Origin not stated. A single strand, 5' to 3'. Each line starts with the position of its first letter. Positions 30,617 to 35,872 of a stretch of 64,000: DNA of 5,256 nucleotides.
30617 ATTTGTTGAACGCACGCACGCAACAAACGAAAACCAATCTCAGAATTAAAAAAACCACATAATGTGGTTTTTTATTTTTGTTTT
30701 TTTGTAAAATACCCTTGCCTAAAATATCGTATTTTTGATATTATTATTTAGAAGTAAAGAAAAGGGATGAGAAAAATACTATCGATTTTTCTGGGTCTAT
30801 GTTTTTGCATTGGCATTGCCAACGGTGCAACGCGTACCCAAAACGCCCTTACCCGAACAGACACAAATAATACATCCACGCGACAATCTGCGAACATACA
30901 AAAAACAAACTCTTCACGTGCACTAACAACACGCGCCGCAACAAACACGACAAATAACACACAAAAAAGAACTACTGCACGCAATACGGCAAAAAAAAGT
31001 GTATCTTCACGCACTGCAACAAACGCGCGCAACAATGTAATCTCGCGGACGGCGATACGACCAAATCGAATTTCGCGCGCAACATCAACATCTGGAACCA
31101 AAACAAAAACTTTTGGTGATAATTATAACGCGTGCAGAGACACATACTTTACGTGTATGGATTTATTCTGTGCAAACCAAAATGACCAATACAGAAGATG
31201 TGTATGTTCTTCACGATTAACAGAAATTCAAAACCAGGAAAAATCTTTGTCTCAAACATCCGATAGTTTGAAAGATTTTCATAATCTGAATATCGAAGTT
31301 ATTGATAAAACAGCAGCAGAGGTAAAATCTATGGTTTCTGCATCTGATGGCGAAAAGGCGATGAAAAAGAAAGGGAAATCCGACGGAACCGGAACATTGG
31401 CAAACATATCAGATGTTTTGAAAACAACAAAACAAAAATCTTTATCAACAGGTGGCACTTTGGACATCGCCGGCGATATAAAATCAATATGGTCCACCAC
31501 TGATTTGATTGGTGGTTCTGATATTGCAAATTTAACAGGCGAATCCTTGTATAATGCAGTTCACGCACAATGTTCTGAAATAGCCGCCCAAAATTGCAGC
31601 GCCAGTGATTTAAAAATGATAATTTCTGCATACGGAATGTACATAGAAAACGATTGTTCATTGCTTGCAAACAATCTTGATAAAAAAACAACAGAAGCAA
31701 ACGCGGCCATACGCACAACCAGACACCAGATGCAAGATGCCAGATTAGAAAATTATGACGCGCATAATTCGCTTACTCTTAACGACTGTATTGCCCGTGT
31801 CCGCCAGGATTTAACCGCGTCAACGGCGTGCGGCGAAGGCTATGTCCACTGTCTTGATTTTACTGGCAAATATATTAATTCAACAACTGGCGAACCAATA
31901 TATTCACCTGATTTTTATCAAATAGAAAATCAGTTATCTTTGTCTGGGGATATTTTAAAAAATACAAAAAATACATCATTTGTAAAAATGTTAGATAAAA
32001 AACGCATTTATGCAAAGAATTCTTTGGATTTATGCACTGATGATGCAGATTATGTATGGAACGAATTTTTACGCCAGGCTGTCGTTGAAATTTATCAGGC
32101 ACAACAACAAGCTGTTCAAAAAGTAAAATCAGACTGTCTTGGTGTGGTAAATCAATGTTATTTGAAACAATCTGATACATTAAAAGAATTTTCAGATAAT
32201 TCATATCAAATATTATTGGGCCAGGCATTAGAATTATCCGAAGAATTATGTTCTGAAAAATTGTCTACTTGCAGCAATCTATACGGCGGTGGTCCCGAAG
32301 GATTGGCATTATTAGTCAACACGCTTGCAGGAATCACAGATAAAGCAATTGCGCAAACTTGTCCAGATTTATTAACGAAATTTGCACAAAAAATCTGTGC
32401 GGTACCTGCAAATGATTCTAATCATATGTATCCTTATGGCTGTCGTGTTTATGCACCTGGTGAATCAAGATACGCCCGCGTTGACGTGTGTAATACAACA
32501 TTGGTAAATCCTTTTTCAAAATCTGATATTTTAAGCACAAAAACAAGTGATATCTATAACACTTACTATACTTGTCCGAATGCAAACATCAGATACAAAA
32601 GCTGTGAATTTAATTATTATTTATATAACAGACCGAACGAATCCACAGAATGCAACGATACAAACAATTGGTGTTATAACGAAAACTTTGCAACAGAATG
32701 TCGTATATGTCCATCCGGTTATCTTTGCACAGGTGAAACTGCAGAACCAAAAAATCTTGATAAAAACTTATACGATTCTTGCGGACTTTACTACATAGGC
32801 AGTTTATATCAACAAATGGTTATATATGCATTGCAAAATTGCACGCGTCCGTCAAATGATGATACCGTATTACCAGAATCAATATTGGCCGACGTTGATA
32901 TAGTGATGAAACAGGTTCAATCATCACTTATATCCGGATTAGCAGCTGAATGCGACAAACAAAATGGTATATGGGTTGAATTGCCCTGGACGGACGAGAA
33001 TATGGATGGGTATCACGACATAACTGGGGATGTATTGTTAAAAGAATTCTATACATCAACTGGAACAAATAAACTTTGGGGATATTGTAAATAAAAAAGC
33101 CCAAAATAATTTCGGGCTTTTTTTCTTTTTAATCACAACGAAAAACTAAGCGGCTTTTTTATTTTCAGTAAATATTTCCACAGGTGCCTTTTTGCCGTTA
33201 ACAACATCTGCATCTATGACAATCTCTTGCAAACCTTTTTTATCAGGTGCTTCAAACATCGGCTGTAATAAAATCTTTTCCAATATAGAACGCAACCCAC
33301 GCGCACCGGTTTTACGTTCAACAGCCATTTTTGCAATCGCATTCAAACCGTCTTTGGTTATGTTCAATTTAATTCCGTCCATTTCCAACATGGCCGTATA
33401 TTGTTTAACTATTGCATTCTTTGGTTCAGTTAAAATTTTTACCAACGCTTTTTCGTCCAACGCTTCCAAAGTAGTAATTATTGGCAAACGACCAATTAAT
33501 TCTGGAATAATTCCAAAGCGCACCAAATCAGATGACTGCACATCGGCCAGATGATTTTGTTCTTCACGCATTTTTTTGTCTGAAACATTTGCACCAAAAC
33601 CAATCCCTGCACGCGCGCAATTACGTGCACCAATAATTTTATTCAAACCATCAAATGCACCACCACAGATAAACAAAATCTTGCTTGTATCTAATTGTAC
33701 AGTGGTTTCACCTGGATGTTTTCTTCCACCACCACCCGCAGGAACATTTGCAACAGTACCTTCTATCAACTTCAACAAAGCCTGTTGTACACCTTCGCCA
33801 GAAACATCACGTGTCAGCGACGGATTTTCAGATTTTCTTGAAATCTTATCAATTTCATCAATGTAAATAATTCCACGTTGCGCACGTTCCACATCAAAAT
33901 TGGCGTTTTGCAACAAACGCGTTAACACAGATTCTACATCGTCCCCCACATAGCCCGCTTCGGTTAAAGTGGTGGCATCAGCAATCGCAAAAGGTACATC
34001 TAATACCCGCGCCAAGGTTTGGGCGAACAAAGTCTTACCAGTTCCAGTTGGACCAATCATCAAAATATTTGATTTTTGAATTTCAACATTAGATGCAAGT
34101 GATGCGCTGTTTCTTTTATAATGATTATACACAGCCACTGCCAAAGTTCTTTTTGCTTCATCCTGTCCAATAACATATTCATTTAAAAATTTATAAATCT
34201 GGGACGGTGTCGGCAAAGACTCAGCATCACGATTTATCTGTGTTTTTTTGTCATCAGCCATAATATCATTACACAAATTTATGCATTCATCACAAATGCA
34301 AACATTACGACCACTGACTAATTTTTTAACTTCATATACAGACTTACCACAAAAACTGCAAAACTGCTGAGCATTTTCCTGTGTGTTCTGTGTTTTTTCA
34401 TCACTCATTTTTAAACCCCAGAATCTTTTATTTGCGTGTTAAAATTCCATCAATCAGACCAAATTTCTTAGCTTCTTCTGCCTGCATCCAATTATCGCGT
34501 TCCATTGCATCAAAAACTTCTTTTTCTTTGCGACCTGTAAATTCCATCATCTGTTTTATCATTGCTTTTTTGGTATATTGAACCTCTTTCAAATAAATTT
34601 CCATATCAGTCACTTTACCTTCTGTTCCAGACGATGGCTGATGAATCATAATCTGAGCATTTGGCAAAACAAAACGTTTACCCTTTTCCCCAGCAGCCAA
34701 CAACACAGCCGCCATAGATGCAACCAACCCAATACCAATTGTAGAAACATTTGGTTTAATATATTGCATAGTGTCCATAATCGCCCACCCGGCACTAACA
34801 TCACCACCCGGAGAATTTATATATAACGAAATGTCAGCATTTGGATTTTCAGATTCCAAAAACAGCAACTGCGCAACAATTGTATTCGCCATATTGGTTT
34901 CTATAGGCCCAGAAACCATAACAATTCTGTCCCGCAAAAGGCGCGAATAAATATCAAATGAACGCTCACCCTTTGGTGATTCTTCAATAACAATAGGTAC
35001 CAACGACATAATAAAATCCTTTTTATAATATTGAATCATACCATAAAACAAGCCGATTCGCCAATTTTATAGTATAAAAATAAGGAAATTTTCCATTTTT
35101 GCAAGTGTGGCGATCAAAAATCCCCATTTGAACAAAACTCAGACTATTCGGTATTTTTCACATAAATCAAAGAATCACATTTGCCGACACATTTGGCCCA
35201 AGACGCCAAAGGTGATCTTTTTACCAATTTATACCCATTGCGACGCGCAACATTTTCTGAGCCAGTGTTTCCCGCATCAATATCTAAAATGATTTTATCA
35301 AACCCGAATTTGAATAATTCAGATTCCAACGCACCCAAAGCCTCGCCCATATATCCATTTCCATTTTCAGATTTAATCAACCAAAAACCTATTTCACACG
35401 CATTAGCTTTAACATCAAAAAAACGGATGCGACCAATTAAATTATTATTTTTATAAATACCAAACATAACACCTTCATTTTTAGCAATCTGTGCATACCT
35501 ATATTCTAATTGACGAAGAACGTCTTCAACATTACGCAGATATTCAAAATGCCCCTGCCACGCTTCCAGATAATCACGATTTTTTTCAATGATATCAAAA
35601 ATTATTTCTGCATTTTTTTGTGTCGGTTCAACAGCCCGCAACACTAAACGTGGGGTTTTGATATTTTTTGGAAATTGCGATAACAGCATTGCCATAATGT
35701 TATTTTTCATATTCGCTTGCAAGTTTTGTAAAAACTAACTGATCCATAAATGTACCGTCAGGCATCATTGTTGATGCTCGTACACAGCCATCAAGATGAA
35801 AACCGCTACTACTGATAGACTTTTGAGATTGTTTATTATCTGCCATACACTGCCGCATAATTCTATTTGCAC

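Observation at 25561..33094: Cluster of three paralogous giant, secreted, cysteine-rich proteins sharing an almost invariant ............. block; I cannot name the family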

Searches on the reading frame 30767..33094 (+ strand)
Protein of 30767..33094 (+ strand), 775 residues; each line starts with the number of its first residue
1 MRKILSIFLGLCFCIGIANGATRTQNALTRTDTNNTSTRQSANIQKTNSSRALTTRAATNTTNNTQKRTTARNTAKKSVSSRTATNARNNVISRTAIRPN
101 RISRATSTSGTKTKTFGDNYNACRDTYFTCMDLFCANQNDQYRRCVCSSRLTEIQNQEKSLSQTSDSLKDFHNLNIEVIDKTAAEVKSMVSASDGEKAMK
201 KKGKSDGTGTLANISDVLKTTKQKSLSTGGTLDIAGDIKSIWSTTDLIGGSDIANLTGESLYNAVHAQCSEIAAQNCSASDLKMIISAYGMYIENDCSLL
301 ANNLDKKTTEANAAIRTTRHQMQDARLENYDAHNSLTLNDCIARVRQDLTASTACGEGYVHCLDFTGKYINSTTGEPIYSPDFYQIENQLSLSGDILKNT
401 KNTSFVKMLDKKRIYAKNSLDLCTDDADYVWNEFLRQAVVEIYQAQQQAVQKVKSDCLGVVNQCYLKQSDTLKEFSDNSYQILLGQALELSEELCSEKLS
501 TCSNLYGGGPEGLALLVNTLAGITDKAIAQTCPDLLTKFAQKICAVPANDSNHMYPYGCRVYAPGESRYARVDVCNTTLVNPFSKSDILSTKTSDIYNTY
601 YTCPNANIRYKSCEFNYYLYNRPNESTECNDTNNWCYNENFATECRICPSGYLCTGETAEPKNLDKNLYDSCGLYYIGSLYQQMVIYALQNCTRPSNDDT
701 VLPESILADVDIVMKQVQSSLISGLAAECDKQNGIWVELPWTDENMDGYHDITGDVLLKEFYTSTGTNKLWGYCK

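Call 4: search_protein_families(library=pfam, proteins=[window:30767-33094:+], max_evalue=1)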
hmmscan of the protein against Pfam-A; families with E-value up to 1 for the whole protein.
window:30767-33094:+ (775 aa): 1 family
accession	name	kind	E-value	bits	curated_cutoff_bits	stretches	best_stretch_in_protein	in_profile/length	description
PF01456.22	Mucin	-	0.14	12.6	34.7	1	2-97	4-102/143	Mucin-like glycoprotein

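Call 8: search_protein_families(library=ncbifam, proteins=[window:30767-33094:+], max_evalue=1)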
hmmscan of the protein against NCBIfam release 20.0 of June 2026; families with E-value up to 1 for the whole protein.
window:30767-33094:+ (775 aa): 1 family
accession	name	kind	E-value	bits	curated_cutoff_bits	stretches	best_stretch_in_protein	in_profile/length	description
NF040637.1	CatA_like_2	equivalog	0.59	9.8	250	1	396-489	27-120/203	CatA-like O-acetyltransferase, family 2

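Call 80: search_protein_families(library=padloc, proteins=[window:30767-33094:+], max_evalue=1)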
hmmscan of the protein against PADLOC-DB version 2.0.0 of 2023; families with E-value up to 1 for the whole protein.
window:30767-33094:+ (775 aa): 0 families

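Call 81: search_protein_families(library=phrogs, proteins=[window:30767-33094:+], max_evalue=1)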
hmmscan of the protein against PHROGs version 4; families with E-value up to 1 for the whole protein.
window:30767-33094:+ (775 aa): 0 families

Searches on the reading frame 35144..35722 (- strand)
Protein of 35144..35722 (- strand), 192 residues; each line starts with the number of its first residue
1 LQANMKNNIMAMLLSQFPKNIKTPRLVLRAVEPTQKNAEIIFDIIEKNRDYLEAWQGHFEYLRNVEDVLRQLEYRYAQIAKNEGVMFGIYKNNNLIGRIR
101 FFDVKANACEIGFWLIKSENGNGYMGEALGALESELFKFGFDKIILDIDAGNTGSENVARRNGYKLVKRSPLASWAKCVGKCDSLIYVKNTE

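Call 55: search_protein_families(library=pfam, proteins=[window:35144-35722:-], max_evalue=0.001)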
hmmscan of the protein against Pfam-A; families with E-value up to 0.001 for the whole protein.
window:35144-35722:- (192 aa): 3 families
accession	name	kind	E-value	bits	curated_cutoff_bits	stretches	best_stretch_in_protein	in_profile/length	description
PF13302.13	Acetyltransf_3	-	4e-17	63.6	25.4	1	25-165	1-138/138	Acetyltransferase (GNAT) domain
PF00583.31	Acetyltransf_1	-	3e-09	37.6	20.7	1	66-164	19-116/116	Acetyltransferase (GNAT) family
PF13420.13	Acetyltransf_4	-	0.0007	20.1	24.3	1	35-169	6-139/155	Acetyltransferase (GNAT) domain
